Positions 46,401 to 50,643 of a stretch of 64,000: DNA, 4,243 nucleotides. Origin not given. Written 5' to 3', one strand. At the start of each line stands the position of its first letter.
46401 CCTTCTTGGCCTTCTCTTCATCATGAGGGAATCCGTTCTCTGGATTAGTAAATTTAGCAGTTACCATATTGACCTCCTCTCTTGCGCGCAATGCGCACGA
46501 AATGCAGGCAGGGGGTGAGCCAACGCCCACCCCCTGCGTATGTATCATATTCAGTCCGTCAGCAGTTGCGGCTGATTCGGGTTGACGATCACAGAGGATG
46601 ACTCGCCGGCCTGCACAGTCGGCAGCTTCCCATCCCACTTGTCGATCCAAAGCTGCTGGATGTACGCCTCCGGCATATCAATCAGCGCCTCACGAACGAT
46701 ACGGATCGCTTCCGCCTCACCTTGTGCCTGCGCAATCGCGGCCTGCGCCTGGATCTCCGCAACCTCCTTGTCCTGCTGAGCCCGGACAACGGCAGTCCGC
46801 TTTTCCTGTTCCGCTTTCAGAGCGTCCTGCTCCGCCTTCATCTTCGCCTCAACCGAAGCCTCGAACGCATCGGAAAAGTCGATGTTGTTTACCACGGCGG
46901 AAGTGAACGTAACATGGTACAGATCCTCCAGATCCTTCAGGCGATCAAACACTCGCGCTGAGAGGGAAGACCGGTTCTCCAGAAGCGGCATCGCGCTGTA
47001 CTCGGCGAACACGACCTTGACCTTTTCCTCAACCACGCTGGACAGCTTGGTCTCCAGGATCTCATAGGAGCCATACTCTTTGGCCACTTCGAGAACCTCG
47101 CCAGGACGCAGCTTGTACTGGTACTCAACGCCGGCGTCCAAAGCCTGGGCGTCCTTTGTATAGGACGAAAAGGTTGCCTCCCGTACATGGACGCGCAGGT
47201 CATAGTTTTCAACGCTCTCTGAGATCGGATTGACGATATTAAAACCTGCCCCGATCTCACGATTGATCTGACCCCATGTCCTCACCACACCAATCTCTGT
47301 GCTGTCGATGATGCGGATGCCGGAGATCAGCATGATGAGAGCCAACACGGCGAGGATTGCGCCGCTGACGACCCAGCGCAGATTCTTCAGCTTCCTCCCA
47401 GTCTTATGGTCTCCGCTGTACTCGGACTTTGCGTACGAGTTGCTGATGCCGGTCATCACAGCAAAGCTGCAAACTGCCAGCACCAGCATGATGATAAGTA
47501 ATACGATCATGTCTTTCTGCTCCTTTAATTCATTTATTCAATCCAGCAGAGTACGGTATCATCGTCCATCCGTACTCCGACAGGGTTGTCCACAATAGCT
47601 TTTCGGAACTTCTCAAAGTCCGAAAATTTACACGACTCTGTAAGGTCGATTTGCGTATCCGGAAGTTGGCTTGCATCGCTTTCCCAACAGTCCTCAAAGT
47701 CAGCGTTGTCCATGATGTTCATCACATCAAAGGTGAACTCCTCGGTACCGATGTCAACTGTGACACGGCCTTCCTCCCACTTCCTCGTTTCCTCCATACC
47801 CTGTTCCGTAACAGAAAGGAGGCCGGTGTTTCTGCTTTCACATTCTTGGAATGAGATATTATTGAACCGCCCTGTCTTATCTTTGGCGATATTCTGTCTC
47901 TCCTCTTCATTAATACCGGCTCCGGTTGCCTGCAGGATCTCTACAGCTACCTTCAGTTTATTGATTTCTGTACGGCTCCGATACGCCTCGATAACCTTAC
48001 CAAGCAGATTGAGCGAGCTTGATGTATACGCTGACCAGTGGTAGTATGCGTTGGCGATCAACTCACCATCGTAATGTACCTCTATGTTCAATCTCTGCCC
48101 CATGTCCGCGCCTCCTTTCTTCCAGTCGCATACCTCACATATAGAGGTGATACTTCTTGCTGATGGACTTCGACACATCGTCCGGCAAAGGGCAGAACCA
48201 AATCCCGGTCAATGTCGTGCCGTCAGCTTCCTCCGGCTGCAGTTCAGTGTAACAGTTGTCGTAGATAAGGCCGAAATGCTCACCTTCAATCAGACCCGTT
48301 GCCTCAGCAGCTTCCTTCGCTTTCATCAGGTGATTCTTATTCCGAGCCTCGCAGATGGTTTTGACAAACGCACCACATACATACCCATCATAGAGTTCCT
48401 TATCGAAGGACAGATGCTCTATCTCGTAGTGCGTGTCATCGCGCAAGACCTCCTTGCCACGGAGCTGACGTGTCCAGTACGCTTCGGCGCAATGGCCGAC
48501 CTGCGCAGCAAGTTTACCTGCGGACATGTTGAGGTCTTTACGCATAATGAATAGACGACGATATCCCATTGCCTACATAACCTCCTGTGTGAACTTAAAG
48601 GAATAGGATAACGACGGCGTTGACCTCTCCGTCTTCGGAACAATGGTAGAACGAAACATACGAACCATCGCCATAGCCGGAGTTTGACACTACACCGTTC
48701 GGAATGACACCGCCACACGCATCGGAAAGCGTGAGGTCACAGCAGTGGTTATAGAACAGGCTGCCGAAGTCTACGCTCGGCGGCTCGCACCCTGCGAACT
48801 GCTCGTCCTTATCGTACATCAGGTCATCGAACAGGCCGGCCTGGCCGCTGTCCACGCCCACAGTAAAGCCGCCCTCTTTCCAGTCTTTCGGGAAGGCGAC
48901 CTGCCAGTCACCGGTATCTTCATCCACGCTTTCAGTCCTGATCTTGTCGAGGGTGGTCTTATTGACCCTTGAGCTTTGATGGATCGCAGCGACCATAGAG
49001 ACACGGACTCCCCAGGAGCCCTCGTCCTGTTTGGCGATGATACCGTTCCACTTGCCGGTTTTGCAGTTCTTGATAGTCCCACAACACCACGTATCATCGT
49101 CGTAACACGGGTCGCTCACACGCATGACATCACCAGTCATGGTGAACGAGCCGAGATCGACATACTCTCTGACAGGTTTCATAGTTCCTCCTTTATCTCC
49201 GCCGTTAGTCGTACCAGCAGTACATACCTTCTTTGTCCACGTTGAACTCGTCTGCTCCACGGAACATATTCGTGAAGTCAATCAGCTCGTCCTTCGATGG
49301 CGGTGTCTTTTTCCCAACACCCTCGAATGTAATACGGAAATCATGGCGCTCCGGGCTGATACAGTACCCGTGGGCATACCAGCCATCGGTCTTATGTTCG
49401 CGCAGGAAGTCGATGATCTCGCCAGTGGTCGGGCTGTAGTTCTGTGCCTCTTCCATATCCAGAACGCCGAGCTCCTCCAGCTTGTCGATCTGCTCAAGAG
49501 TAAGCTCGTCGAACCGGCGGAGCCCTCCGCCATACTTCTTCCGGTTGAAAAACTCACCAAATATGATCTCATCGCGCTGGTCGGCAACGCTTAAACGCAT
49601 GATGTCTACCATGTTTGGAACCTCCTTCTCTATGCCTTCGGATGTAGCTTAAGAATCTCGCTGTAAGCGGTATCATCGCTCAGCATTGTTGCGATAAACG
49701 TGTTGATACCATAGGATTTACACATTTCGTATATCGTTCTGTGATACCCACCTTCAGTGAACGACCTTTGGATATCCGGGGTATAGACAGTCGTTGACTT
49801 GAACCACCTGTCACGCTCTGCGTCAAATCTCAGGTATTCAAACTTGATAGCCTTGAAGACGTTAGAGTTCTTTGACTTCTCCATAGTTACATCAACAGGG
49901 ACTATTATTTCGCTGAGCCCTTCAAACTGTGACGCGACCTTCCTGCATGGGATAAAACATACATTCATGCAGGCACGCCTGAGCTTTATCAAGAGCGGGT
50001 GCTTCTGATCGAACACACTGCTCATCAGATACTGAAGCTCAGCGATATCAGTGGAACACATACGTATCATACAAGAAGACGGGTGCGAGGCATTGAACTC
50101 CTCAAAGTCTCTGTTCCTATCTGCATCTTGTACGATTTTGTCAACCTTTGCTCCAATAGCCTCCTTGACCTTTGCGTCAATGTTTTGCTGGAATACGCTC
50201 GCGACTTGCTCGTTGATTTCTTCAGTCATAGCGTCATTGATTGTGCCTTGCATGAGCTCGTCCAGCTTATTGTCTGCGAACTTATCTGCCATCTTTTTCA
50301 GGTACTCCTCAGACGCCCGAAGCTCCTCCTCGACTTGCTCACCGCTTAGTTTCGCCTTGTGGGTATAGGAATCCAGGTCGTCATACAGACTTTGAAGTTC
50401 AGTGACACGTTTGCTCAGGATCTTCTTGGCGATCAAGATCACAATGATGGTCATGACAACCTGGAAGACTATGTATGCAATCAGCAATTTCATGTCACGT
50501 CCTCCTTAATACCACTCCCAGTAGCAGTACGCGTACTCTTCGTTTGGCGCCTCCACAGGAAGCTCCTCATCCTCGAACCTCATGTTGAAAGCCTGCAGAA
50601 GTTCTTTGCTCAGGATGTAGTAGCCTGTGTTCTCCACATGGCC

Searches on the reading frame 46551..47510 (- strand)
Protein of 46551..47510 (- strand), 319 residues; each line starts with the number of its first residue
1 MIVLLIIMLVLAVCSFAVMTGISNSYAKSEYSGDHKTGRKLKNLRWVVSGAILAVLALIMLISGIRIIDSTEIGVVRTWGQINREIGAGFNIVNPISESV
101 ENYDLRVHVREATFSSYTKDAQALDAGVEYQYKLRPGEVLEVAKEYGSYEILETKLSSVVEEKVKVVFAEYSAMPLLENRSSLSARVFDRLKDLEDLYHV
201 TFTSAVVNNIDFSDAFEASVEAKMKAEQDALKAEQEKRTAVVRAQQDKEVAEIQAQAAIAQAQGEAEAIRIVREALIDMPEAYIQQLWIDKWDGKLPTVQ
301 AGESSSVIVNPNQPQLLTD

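Call 40: search_protein_families(library=pfam, proteins=[window:46551-47510:-], max_evalue=0.001)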
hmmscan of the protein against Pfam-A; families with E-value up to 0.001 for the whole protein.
window:46551-47510:- (319 aa): 1 family
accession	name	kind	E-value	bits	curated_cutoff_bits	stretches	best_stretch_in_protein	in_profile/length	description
PF01145.31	Band_7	-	1.7e-25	90.6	23.6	1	67-238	2-172/176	SPFH domain / Band 7 family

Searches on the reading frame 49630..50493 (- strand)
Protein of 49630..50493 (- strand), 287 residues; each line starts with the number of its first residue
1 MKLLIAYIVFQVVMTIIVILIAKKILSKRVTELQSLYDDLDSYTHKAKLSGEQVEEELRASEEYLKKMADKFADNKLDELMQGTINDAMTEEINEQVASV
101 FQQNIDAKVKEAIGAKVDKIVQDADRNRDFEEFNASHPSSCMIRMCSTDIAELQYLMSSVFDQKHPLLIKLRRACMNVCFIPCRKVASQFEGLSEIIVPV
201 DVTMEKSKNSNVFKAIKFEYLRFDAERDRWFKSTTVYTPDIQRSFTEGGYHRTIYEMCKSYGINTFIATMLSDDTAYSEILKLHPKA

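Call 40: search_protein_families(library=pfam, proteins=[window:49630-50493:-], max_evalue=0.001)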
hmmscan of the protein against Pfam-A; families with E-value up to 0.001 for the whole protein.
window:49630-50493:- (287 aa): 1 family
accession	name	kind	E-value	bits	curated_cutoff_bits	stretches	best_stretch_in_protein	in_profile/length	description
PF12290.13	DUF3802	-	0.00076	20.3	26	0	63-124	13-75/111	Protein of unknown function (DUF3802)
